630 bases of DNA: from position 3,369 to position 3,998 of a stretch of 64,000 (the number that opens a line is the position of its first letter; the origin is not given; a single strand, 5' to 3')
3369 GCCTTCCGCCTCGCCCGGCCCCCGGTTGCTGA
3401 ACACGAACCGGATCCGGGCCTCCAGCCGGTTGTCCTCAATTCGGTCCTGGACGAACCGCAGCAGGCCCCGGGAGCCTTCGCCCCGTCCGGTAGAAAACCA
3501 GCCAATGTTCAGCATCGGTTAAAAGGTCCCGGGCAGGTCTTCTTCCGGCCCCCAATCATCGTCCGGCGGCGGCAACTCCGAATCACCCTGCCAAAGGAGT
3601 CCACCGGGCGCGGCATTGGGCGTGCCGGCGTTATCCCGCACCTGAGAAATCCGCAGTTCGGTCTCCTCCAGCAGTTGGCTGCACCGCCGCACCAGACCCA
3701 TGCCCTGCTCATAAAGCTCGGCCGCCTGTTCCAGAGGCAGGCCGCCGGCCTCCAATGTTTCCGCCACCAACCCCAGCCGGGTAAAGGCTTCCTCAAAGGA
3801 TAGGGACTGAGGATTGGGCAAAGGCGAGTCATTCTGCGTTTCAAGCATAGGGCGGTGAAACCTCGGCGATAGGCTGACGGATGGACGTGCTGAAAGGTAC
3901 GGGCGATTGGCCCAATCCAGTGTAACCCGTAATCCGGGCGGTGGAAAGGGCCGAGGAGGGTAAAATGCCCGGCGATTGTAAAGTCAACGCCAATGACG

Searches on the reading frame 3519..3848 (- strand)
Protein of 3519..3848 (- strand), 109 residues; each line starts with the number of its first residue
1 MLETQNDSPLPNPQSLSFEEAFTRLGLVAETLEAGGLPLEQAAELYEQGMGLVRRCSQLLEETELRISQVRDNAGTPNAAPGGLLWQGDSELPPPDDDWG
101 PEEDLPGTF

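Call 3: search_protein_families(library=pfam, proteins=[window:3519-3848:-], max_evalue=1)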
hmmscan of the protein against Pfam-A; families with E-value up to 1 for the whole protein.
window:3519-3848:- (109 aa): 1 family
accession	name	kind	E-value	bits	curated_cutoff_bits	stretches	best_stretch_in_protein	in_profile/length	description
PF02609.21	Exonuc_VII_S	-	6.8e-16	58.5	24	1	18-68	1-51/52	Exonuclease VII small subunit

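Call 4: search_protein_families(library=ncbifam, proteins=[window:3519-3848:-], max_evalue=1)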
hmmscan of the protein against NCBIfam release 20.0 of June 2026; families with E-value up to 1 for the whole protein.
window:3519-3848:- (109 aa): 13 families
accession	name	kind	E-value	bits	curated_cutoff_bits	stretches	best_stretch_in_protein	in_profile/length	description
TIGR01280.1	xseB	equivalog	5e-17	61.7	35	1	17-72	1-56/57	exodeoxyribonuclease VII small subunit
NF002139.0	PRK00977.1-3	equivalog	3.3e-14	52.7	68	1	13-76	10-73/84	exodeoxyribonuclease VII small subunit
NF002140.0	PRK00977.1-4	equivalog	4e-14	52.2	71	1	15-78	9-72/81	exodeoxyribonuclease VII small subunit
NF002141.0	PRK00977.1-5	equivalog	1.3e-10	40.9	92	1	11-67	16-72/93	exodeoxyribonuclease VII small subunit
NF010670.0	PRK14067.1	equivalog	1.1e-09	37.8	107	1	15-63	7-55/81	exodeoxyribonuclease VII small subunit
NF010666.0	PRK14063.1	equivalog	1.3e-09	38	111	1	14-70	5-61/78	exodeoxyribonuclease VII small subunit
NF002137.0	PRK00977.1-1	equivalog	1.6e-09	37.6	94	1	14-68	7-61/80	exodeoxyribonuclease VII small subunit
NF010672.0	PRK14069.1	equivalog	3.3e-09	36.9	123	1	15-70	6-62/95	exodeoxyribonuclease VII small subunit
NF002138.0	PRK00977.1-2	equivalog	9.2e-08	31.7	77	1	16-76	6-66/77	exodeoxyribonuclease VII small subunit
NF010667.0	PRK14064.1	equivalog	1e-07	32.2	134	1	17-75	7-65/75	exodeoxyribonuclease VII small subunit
NF010673.0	PRK14070.1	equivalog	4.8e-07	29.7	119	1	17-71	2-56/75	exodeoxyribonuclease VII small subunit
NF010671.0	PRK14068.1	equivalog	9.5e-06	25.6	95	1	16-70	6-60/76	exodeoxyribonuclease VII small subunit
NF010669.0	PRK14066.1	equivalog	4.7e-05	23.6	113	1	18-68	6-56/76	exodeoxyribonuclease VII small subunit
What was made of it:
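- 3519..3848 (-): xseB, exonuclease VII small subunit (context). TIGR01280 at 5e-17, plus PF02609 (calls 3, 4).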
